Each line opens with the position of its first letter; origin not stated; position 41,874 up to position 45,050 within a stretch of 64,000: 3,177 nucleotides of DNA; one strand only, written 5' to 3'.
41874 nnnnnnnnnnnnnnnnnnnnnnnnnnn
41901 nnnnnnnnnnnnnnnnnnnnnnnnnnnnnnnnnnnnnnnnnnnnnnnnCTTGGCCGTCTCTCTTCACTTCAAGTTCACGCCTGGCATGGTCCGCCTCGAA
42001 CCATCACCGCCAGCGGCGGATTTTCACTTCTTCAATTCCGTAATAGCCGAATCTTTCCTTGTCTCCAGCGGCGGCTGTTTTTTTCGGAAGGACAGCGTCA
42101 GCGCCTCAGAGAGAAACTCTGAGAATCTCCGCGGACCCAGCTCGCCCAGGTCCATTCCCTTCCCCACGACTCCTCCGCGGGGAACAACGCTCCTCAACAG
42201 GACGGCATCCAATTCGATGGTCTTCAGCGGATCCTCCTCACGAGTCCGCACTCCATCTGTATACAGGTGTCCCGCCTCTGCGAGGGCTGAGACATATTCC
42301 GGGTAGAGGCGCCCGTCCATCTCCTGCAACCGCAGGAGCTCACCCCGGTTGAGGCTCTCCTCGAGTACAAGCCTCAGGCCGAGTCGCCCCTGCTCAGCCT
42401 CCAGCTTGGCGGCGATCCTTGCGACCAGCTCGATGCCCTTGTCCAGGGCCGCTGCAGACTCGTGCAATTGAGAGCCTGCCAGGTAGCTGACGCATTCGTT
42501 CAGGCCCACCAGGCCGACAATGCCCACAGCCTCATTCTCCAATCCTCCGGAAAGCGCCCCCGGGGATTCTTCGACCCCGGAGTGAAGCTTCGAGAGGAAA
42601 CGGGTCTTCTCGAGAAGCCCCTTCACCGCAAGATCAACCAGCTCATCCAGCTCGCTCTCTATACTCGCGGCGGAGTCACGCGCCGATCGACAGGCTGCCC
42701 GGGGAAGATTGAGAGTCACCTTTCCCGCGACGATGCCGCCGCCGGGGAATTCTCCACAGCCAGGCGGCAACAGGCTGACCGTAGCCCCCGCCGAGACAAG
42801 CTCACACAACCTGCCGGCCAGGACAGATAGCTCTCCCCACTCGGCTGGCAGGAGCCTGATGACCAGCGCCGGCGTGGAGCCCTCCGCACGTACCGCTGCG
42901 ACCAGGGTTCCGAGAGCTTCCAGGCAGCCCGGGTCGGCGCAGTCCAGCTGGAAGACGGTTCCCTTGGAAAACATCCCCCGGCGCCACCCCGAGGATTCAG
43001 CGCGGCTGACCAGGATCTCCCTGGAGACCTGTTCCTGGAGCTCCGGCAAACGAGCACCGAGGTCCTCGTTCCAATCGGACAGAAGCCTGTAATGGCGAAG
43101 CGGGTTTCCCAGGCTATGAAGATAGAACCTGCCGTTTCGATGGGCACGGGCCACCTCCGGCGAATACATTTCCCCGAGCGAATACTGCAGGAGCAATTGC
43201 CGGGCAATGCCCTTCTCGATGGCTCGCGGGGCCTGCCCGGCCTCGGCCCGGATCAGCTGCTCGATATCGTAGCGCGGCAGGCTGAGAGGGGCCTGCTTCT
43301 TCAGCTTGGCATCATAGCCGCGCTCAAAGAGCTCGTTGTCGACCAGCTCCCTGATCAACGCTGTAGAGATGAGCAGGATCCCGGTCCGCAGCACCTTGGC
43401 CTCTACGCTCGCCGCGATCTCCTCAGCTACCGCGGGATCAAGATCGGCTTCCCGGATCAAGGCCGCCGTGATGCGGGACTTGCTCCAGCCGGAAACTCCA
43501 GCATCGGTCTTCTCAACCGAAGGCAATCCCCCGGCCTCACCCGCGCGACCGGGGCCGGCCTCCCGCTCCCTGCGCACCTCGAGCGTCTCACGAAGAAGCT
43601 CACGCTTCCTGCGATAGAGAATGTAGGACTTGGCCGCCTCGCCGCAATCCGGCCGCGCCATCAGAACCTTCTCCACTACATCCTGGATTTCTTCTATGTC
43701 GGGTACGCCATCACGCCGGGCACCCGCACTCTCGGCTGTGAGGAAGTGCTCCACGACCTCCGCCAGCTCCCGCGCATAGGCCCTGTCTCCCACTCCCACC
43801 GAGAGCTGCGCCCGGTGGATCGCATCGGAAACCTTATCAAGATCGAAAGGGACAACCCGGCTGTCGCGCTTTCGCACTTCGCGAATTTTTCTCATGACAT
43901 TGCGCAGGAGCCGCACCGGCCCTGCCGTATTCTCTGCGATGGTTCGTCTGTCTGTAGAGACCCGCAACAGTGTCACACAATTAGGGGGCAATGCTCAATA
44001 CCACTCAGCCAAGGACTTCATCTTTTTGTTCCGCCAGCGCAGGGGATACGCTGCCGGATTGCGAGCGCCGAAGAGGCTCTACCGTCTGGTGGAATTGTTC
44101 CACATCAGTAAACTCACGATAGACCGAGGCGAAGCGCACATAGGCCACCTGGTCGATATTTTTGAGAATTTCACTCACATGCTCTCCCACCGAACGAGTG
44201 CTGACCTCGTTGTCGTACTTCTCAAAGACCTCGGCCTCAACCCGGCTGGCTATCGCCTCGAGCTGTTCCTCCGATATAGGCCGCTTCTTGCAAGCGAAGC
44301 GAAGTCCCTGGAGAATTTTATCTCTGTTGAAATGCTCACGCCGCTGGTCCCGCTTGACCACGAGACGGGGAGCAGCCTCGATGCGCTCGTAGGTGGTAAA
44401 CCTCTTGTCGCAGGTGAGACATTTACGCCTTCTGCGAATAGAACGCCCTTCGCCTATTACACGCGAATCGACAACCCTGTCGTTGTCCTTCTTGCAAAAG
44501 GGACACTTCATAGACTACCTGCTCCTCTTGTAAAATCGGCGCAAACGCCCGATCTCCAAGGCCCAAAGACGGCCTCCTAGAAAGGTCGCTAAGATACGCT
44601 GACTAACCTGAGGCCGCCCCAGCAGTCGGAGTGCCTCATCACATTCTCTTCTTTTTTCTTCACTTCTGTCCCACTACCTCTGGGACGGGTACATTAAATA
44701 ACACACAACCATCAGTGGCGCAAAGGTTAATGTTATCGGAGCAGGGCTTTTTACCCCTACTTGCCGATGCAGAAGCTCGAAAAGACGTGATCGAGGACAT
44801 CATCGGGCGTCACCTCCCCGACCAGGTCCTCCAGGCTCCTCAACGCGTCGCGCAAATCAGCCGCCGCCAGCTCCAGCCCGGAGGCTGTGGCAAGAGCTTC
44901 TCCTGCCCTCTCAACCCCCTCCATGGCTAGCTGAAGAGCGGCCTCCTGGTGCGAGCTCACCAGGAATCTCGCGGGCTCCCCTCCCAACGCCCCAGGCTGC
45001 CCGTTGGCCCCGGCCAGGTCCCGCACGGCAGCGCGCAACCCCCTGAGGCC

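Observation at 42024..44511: nrdR is followed by an NrdD-like ATP-cone protein that lacks the glycyl-radical and zinc-ribbon C-terminus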

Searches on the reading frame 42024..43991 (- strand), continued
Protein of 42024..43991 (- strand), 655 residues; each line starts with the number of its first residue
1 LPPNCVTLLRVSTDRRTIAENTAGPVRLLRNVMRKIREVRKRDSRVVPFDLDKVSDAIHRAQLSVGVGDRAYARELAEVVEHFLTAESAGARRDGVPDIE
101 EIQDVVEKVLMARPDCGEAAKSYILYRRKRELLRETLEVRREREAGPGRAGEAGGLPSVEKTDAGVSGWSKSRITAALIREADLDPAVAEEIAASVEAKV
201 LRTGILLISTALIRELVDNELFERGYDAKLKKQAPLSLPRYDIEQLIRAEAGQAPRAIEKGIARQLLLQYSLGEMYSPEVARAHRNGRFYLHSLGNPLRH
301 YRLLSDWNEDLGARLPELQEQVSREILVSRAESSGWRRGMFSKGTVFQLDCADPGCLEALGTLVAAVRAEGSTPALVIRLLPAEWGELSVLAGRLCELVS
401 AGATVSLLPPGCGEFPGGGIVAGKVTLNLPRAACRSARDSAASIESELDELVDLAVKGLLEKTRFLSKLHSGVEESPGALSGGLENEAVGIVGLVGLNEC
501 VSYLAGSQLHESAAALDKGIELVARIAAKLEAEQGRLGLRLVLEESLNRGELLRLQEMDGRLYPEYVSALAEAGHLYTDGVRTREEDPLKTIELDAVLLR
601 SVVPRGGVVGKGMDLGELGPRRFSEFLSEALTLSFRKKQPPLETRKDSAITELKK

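Call 71: find_homologous_proteins(query=L026:5995-7983:+, max_evalue=1e-20)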
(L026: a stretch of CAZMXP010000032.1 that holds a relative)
Query L026:5995-7983:+ (662 aa): 689 proteins with E <= 1e-20 among 8000 candidates; the best 120 are listed.
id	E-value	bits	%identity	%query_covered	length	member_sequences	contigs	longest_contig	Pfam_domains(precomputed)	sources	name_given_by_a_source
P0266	0.0e+0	1401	100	100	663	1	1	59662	PF03477.22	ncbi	-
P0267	0.0e+0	1172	83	100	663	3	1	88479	PF03477.22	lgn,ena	-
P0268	1.4e-252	858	66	99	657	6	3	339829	PF03477.22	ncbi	ncbi:MAG: ATP cone domain-containing protein [Planctomycetota bacterium]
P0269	3.2e-250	850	65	99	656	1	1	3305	PF03477.22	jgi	jgi:hypothetical protein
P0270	3.8e-249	847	65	99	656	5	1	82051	PF03477.22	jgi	-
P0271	1.1e-247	842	65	99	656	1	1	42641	PF03477.22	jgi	-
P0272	4.4e-247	840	64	99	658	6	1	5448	PF03477.22,PF13597.12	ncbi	ncbi:MAG: ATP cone domain-containing protein [Planctomycetota bacterium]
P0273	8.5e-247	839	65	100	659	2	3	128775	PF03477.22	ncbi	ncbi:MAG: ATP cone domain-containing protein [Planctomycetota bacterium]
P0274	1.1e-246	838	65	99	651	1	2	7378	PF03477.22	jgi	-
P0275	1.3e-245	835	65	99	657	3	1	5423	PF03477.22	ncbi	-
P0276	7.7e-242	822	63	100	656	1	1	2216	PF03477.22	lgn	-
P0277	3.1e-240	817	61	100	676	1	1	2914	PF03477.22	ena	-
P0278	1.5e-234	798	61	100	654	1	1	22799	PF03477.22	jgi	jgi:hypothetical protein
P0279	5.9e-234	796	60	100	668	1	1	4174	PF03477.22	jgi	jgi:hypothetical protein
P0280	2.6e-233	794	62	100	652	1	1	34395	PF03477.22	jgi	-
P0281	2.8e-233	794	61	100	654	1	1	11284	PF03477.22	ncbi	-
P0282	1.8e-232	791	62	100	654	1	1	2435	PF03477.22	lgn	-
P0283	9.5e-231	786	62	100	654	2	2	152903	PF03477.22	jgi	-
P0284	3.3e-229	781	61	99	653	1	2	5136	PF03477.22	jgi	jgi:hypothetical protein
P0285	9.5e-229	779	59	99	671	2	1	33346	PF03477.22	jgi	jgi:hypothetical protein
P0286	1.5e-228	778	62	99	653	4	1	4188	PF03477.22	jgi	jgi:hypothetical protein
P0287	1.7e-228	778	59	100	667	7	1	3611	PF03477.22,PF13597.12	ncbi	ncbi:MAG: ATP cone domain-containing protein [Planctomycetota bacterium]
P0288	1.7e-227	775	60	100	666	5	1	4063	PF03477.22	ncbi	ncbi:MAG: ATP cone domain-containing protein [Planctomycetota bacterium]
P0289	4.4e-227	774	61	100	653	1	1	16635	PF03477.22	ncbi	-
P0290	4.1e-226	770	60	100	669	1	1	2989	PF03477.22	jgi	-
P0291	9.0e-226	769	60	100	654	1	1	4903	PF03477.22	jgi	-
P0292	4.1e-221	754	59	99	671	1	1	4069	PF03477.22,PF13597.12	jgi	-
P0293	8.6e-220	750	60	99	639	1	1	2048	PF03477.22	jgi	-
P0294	5.6e-217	740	58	99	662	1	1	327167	PF03477.22,PF13597.12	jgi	-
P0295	1.5e-216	739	57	99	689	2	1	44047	PF03477.22,PF13597.12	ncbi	ncbi:MAG: ATP cone domain-containing protein [Planctomycetota bacterium]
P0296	4.7e-215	734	57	99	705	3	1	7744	PF03477.22,PF13597.12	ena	-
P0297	2.8e-214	731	56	99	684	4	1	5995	PF03477.22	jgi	-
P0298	3.5e-214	731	58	99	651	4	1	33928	PF03477.22,PF13597.12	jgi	jgi:hypothetical protein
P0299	5.7e-212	724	58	99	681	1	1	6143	PF03477.22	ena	-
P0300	1.5e-211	722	55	99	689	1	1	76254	PF03477.22,PF13597.12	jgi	-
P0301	8.8e-211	720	58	99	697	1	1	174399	PF03477.22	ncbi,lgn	-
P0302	1.1e-210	719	55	100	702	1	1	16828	PF03477.22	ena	-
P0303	4.2e-210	718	57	100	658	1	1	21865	PF03477.22,PF13597.12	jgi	-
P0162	1.5e-209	716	58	99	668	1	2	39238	PF03477.22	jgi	-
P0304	4.3e-209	714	55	99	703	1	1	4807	PF03477.22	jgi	-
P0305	7.7e-208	710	57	99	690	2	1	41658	PF03477.22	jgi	jgi:hypothetical protein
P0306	4.8e-206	704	56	100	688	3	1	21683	PF03477.22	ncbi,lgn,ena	-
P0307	4.3e-189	648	53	99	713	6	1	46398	PF03477.22,PF13597.12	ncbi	-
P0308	9.5e-180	617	52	100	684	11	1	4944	PF03477.22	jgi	-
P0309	5.3e-179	615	55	90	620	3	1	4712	PF03477.22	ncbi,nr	ncbi:MAG: ATP cone domain-containing protein, partial [Planctomycetota bacterium]|nr:ATP cone domain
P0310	1.1e-169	584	57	82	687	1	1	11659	PF03477.22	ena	-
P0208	1.2e-143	498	63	61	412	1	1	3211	PF03477.22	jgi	-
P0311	7.5e-138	479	62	57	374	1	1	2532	PF03477.22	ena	-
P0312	1.2e-133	465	65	53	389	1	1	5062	PF03477.22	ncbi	ncbi:MAG: ATP cone domain-containing protein, partial [Planctomycetota bacterium]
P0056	2.4e-85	305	36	87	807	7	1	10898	PF03477.22,PF13597.12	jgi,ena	-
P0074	5.6e-82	294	35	91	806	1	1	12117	PF03477.22,PF13597.12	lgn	-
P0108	1.1e-80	290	34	87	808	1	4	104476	PF03477.22,PF13597.12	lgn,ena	-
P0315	1.1e-79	287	50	38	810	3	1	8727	PF03477.22,PF13597.12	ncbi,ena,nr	ncbi:MAG: anaerobic ribonucleoside-triphosphate reductase [Planctomycetes bacterium]|nr:anaerobic ri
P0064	2.2e-79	286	50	38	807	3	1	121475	PF03477.22,PF13597.12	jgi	-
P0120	3.0e-79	285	34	89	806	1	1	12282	PF03477.22,PF13597.12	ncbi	-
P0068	6.5e-79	284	53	39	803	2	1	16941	PF03477.22,PF13597.12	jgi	-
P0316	1.5e-78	283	34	93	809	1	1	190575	PF03477.22,PF13597.12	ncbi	-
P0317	2.3e-78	282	37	79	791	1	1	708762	PF03477.22,PF13597.12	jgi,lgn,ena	-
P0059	2.5e-78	282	34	83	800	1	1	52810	PF03477.22,PF13597.12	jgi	-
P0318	3.6e-78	282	35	87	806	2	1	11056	PF03477.22,PF13597.12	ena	-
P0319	4.1e-78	282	34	85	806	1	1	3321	PF03477.22,PF13597.12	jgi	-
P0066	4.3e-78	281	33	89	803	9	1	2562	PF03477.22,PF13597.12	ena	-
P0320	4.6e-78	281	34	85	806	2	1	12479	PF03477.22,PF13597.12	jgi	-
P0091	6.6e-78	281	34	87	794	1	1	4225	PF03477.22,PF13597.12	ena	-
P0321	2.2e-77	279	36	80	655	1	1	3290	PF03477.22,PF13597.12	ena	-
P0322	3.4e-77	279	33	92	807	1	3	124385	PF03477.22,PF13597.12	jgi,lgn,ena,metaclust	metaclust:\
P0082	4.2e-77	278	33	87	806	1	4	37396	PF03477.22,PF13597.12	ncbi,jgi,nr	ncbi:MAG: anaerobic ribonucleoside-triphosphate reductase [Planctomycetes bacterium]|nr:anaerobic ri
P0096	7.5e-77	277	33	87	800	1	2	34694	PF03477.22,PF13597.12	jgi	-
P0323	1.7e-76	276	34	89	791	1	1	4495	PF03477.22,PF13597.12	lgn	-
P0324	3.1e-76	275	32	93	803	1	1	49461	PF03477.22,PF13597.12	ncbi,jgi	-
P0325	4.4e-76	275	34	88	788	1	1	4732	PF03477.22,PF13597.12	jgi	jgi:ribonucleoside-triphosphate reductase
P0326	5.3e-76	275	50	38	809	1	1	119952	PF03477.22,PF13597.12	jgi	-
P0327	6.3e-76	274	50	38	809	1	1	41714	PF03477.22,PF13597.12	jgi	-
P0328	6.9e-76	274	50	38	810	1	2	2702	PF03477.22,PF13597.12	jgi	jgi:ribonucleoside-triphosphate reductase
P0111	9.3e-76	274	33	87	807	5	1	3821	PF03477.22,PF13597.12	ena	-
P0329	9.9e-76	274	33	90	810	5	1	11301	PF03477.22,PF13597.12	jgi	jgi:ribonucleoside-triphosphate reductase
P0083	1.0e-75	274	51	38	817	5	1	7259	PF03477.22,PF13597.12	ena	-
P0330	1.1e-75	274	33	88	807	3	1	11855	PF03477.22,PF13597.12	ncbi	-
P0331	1.2e-75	273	50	38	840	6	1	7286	PF03477.22,PF13597.12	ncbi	ncbi:MAG: anaerobic ribonucleoside-triphosphate reductase [Phycisphaerae bacterium]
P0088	1.3e-75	273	35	84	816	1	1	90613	PF03477.22,PF13597.12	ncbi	-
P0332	1.4e-75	273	32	97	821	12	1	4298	PF03477.22,PF13597.12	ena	-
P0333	1.4e-75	273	33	89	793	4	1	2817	PF03477.22,PF13597.12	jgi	jgi:ribonucleoside-triphosphate reductase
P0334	2.5e-75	272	32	92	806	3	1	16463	PF03477.22,PF13597.12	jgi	jgi:ribonucleoside-triphosphate reductase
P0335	3.3e-75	272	33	87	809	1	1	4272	PF03477.22,PF13597.12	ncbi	-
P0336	4.2e-75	272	52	38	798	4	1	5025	PF03477.22,PF13597.12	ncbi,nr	ncbi:MAG: anaerobic ribonucleoside-triphosphate reductase [Planctomycetes bacterium]|nr:anaerobic ri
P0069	4.8e-75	271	49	39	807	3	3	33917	PF03477.22,PF13597.12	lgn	-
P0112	5.1e-75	271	33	87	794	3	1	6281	PF03477.22,PF13597.12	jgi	-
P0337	5.3e-75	271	34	87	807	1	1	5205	PF03477.22,PF13597.12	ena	-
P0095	6.1e-75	271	35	89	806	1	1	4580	PF03477.22,PF13597.12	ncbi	-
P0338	7.7e-75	271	33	86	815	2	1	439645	PF03477.22,PF13597.12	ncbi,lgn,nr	ncbi:MAG: anaerobic ribonucleoside-triphosphate reductase [Candidatus Brocadia sp.]|nr:anaerobic rib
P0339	8.8e-75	271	34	89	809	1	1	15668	PF03477.22,PF13597.12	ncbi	-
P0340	9.4e-75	270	34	91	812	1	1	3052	PF03477.22,PF13597.12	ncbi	-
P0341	1.0e-74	270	33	87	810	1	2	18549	PF03477.22,PF13597.12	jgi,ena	-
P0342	1.1e-74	270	50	39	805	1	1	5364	PF03477.22,PF13597.12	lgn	-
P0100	1.3e-74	270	34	89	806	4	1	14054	PF03477.22,PF13597.12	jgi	-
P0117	1.3e-74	270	33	87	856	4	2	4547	PF03477.22,PF13597.12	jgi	-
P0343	1.8e-74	270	50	38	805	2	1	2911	PF03477.22,PF13597.12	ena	-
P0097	2.2e-74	269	33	87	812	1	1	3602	PF03477.22,PF13597.12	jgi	jgi:ribonucleoside-triphosphate reductase (formate)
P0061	2.3e-74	269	49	39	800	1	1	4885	PF03477.22,PF13597.12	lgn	-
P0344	3.0e-74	269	33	88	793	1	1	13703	PF03477.22,PF13597.12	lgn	-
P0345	3.4e-74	269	49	38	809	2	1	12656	PF03477.22,PF13597.12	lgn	-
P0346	3.6e-74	269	33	87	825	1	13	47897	PF03477.22,PF13597.12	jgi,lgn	jgi:ribonucleoside-triphosphate reductase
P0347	3.8e-74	268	32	90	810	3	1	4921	PF03477.22,PF13597.12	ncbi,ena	-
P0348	3.9e-74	268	33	92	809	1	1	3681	PF03477.22,PF13597.12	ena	-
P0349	4.1e-74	268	32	90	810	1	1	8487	PF03477.22,PF13597.12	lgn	-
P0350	4.8e-74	268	33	86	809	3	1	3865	PF03477.22,PF13597.12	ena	-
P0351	5.4e-74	268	52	38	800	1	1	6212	PF03477.22,PF13597.12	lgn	-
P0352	6.8e-74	268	34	89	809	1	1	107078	PF03477.22,PF13597.12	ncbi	ncbi:MAG: anaerobic ribonucleoside-triphosphate reductase [Candidatus Brocadiia bacterium]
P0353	8.2e-74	267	33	89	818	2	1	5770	PF03477.22,PF13597.12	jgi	-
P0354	9.0e-74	267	32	87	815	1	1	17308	PF03477.22,PF13597.12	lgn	-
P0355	9.9e-74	267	32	89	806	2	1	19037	PF03477.22,PF13597.12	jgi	-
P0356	1.0e-73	267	32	88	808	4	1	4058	PF03477.22,PF13597.12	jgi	-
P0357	1.1e-73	267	50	39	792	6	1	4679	PF03477.22,PF13597.12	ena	-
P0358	1.2e-73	267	33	89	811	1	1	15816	PF03477.22,PF13597.12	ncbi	-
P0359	1.2e-73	267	33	89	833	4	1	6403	PF03477.22,PF13597.12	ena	-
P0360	1.4e-73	267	33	88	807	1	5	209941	PF03477.22,PF13597.12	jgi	-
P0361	1.4e-73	267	33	92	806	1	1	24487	PF03477.22,PF13597.12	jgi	jgi:ribonucleoside-triphosphate reductase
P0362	1.5e-73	266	33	87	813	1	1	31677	PF03477.22,PF13597.12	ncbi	ncbi:MAG: anaerobic ribonucleoside-triphosphate reductase [bacterium]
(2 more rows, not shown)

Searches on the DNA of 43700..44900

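Call 38: search_rna_families(source=window, start=43700, end=44900, threshold=evalue, max_evalue=1)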
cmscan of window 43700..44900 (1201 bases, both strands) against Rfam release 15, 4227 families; matches with E-value up to 1: 0.
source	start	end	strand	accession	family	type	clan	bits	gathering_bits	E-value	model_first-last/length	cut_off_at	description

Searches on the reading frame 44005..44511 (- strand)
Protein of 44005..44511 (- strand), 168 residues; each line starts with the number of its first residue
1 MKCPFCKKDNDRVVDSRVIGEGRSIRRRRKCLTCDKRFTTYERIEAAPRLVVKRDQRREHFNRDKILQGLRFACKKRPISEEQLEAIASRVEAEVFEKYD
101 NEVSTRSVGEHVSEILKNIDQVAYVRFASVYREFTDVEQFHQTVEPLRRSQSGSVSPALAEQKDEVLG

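Call 3: search_protein_families(library=pfam, proteins=[window:44005-44511:-], max_evalue=1)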
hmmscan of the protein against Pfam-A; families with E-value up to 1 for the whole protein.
window:44005-44511:- (168 aa): 4 families
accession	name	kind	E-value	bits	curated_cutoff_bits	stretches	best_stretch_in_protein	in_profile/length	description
PF03477.21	ATP-cone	-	1.5e-22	80.3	25.8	1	50-136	2-87/88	ATP cone domain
PF22811.2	Zn_ribbon_NrdR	-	3.5e-20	72.1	27.2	1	1-42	1-42/42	Transcriptional repressor NrdR-like, N-terminal domain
PF08271.17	Zn_Ribbon_TF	-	0.48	10.5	29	1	1-16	1-15/43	TFIIB zinc-binding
PF13894.12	zf-C2H2_4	-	0.74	11.1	27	0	30-43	2-15/24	C2H2-type zinc finger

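Call 4: search_protein_families(library=ncbifam, proteins=[window:44005-44511:-], max_evalue=1)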
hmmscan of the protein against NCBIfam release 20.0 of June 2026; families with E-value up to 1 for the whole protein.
window:44005-44511:- (168 aa): 6 families
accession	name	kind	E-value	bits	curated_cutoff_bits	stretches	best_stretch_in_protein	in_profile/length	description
TIGR00244.1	TIGR00244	equivalog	3.9e-52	176.2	124.65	1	1-146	1-146/147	transcriptional regulator NrdR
NF009028.0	PRK12364.1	equivalog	0.00015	19.9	1377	1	51-133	3-89/842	ribonucleoside-diphosphate reductase subunit alpha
NF006732.0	PRK09263.1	equivalog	0.00016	20.2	657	1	50-141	4-94/712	anaerobic ribonucleoside-triphosphate reductase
NF005497.0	PRK07111.1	equivalog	0.00017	20.1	764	1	50-133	4-89/746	anaerobic ribonucleoside triphosphate reductase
NF006126.0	PRK08270.1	equivalog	0.0074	14.6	548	1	50-136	4-89/684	ribonucleoside triphosphate reductase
NF005010.0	PRK06406.1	subfamily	0.022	13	1125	1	49-131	5-88/771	vitamin B12-dependent ribonucleotide reductase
